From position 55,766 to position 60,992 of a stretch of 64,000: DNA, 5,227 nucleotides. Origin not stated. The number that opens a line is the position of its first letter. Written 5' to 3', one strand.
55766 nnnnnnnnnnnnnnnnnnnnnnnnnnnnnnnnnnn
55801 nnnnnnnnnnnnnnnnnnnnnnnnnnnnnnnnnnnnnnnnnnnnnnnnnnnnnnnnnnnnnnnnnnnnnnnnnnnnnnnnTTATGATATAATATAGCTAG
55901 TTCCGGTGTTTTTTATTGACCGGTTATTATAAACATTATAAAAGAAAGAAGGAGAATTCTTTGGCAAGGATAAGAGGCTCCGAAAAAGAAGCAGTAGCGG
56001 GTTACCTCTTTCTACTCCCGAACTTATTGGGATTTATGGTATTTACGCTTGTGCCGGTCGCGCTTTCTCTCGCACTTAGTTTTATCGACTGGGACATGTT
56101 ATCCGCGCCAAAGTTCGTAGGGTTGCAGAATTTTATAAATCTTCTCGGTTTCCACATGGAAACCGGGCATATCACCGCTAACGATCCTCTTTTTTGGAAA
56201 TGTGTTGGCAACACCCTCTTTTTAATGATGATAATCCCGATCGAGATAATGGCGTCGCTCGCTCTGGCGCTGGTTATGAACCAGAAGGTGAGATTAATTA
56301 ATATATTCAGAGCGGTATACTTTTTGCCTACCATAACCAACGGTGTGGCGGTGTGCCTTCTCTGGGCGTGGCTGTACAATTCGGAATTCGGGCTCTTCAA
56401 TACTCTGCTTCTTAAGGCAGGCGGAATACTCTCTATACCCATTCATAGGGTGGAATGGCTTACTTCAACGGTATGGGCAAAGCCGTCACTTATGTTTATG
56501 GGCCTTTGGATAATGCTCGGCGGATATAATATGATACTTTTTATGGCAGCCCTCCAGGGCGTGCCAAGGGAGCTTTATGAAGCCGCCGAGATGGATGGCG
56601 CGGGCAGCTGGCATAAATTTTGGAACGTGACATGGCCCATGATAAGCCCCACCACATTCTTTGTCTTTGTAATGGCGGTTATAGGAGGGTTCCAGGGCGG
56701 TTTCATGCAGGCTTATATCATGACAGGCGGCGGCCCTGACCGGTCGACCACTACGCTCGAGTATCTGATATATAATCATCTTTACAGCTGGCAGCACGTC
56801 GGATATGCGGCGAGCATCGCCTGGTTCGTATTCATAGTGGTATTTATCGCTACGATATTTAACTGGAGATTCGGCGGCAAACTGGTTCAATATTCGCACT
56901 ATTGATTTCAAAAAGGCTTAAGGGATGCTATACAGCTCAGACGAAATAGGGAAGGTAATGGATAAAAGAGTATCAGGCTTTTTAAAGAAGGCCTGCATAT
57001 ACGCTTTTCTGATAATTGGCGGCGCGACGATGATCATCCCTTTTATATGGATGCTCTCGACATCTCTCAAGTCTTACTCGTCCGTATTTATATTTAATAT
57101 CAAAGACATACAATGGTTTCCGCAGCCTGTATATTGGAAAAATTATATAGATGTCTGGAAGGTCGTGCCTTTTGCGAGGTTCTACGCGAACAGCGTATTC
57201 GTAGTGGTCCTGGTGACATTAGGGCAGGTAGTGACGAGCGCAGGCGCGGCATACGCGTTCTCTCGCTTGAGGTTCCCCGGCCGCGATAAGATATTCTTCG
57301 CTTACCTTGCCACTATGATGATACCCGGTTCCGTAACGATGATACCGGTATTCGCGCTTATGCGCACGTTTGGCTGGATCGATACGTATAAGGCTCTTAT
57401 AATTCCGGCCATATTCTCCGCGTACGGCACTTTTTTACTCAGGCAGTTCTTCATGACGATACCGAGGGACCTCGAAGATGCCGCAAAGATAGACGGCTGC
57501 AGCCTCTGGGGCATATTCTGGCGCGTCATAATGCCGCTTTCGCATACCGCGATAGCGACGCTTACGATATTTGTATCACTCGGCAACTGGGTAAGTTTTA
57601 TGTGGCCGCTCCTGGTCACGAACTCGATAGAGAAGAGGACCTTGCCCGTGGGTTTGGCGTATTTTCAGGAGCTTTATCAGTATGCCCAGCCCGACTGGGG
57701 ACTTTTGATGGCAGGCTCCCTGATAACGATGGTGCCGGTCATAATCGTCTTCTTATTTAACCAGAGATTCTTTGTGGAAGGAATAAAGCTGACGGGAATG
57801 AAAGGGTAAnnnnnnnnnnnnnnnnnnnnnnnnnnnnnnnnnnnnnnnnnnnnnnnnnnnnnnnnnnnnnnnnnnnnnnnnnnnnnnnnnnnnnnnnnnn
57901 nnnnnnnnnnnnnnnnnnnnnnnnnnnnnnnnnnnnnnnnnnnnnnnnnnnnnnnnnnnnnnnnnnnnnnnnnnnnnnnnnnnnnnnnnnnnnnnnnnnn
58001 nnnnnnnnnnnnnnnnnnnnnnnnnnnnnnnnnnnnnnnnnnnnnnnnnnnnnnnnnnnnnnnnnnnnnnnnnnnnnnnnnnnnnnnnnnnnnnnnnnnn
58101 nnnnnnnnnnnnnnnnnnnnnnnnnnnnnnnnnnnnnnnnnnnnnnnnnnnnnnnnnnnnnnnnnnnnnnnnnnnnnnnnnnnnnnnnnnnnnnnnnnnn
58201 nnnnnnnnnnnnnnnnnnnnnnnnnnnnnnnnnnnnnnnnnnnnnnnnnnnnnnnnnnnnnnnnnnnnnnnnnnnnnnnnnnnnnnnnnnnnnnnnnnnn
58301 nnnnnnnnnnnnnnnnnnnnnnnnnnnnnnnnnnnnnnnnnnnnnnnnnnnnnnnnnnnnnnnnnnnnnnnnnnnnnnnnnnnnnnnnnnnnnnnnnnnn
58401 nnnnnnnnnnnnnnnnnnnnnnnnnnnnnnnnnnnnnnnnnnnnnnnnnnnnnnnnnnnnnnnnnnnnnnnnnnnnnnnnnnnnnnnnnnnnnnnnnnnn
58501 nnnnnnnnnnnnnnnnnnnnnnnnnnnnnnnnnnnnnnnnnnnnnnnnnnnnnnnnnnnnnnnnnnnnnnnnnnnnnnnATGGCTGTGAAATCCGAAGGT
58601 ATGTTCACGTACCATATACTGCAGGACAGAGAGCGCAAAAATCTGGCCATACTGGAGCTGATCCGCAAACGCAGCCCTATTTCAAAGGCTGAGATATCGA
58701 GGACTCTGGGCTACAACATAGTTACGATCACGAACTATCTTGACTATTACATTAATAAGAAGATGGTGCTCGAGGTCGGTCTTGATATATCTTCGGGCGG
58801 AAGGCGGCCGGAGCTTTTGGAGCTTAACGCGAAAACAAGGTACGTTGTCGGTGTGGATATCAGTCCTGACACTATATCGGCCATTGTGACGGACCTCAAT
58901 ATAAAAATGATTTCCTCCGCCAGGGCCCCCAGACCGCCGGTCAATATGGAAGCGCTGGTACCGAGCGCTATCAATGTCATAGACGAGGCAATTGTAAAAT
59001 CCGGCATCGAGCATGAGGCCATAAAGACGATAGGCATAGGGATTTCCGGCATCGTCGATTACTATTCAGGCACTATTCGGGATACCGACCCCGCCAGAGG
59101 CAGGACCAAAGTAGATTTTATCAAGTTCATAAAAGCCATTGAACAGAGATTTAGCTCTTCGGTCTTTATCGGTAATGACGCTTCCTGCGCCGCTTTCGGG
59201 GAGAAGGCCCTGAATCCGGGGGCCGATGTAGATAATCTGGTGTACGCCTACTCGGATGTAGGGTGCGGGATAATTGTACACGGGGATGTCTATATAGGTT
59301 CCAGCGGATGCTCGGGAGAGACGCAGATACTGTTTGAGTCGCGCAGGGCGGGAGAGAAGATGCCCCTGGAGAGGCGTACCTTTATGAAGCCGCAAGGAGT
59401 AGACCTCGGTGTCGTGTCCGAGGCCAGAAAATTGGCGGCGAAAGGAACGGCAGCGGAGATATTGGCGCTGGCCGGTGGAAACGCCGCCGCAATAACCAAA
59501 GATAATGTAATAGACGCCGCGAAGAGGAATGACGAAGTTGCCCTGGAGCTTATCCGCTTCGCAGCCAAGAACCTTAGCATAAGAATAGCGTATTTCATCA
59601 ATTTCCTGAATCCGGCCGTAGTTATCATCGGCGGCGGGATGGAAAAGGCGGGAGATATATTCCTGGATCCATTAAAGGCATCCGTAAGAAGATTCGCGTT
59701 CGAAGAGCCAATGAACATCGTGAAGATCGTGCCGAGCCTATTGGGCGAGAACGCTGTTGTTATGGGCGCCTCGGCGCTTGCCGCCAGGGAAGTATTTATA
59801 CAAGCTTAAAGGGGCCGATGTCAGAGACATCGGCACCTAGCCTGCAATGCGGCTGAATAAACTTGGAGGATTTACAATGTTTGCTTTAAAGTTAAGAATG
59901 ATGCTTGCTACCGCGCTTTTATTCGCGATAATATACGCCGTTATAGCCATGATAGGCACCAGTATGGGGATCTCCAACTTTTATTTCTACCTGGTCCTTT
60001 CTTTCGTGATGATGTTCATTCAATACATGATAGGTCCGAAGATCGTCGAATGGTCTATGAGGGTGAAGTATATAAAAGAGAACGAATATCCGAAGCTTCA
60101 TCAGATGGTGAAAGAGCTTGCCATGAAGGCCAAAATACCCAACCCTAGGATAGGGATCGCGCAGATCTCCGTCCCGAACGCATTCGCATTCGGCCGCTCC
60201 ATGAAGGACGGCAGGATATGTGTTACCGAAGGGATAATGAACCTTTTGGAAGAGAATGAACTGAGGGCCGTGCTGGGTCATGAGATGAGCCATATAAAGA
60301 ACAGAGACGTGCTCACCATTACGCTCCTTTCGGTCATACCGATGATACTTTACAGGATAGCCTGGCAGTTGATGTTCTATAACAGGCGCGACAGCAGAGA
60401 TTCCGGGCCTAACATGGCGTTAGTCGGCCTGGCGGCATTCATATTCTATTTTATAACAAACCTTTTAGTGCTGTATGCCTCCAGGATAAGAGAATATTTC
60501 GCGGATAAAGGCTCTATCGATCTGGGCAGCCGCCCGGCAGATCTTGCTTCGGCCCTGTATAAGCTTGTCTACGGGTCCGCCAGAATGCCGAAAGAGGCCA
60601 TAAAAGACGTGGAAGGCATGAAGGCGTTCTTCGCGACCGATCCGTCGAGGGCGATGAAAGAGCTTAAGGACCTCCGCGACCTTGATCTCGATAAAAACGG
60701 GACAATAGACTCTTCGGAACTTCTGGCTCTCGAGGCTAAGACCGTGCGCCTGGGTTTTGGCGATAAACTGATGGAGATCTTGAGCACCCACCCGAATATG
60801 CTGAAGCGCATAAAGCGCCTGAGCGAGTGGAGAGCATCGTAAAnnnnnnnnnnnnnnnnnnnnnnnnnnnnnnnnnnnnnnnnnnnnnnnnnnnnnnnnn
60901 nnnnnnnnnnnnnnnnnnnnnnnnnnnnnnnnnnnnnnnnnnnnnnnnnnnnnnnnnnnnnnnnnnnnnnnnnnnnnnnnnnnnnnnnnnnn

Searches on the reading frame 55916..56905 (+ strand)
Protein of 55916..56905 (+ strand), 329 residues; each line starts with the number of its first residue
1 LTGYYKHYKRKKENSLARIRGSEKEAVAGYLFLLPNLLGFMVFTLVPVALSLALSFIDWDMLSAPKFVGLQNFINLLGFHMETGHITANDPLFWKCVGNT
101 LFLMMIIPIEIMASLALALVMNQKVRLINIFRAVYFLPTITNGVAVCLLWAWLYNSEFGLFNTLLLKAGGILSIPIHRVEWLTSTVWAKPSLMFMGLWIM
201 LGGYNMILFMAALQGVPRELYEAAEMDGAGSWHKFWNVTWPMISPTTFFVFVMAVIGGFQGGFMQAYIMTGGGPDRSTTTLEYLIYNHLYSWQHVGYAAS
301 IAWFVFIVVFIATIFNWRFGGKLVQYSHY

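Call 8: search_protein_families(library=pfam, proteins=[window:55916-56905:+], max_evalue=0.001)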
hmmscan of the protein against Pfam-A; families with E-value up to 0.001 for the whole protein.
window:55916-56905:+ (329 aa): 1 family
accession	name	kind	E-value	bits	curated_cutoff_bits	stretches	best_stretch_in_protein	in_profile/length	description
PF00528.27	BPD_transp_1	-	8e-14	52.2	26.4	1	112-315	3-174/184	Binding-protein-dependent transport system inner membrane component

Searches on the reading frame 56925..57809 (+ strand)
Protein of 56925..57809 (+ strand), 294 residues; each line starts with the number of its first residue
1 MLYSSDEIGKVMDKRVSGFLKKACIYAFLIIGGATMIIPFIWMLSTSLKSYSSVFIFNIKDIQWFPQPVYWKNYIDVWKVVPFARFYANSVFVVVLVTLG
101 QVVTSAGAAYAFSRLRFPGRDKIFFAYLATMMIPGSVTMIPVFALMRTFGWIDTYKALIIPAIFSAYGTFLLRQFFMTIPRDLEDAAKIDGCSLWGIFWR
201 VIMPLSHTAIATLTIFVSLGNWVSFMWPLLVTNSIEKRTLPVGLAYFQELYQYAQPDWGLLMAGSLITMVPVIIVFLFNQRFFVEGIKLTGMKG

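Call 8: search_protein_families(library=pfam, proteins=[window:56925-57809:+], max_evalue=0.001)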
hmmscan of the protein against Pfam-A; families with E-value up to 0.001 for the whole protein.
window:56925-57809:+ (294 aa): 1 family
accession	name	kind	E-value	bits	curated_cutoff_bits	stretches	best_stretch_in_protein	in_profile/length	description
PF00528.27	BPD_transp_1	-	1.6e-15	57.7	26.4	1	111-281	9-177/184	Binding-protein-dependent transport system inner membrane component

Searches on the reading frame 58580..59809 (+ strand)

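Call 8: search_protein_families(library=pfam, proteins=[window:58580-59809:+], max_evalue=0.001)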
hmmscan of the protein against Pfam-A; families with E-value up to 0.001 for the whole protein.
window:58580-59809:+ (409 aa): 1 family
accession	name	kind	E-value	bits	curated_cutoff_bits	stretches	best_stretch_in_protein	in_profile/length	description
PF00480.26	ROK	-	1.1e-35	124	22.9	2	90-247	2-154/294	ROK family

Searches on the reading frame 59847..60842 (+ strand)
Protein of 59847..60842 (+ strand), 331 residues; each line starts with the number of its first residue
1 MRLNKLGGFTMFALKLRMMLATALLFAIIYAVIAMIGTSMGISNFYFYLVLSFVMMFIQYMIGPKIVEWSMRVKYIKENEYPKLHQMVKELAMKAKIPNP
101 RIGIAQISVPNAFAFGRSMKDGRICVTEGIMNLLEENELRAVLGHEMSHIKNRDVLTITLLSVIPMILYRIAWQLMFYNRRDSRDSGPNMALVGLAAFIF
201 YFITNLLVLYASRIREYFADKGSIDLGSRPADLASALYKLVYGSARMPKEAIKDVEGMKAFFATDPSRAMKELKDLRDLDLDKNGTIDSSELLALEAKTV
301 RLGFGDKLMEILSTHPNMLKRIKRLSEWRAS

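Call 8: search_protein_families(library=pfam, proteins=[window:59847-60842:+], max_evalue=0.001)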
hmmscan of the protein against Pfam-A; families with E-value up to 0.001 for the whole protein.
window:59847-60842:+ (331 aa): 3 families
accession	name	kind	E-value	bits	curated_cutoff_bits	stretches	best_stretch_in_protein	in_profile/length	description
PF01435.24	Peptidase_M48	-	4.3e-41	141.2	20.3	1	81-328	4-185/186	Peptidase family M48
PF05569.17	Peptidase_M56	-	8.4e-05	22.3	31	1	44-169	100-223/296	BlaR1 peptidase M56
PF13202.12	EF-hand_5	-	0.00014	21.6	25.9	0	273-294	1-23/25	EF hand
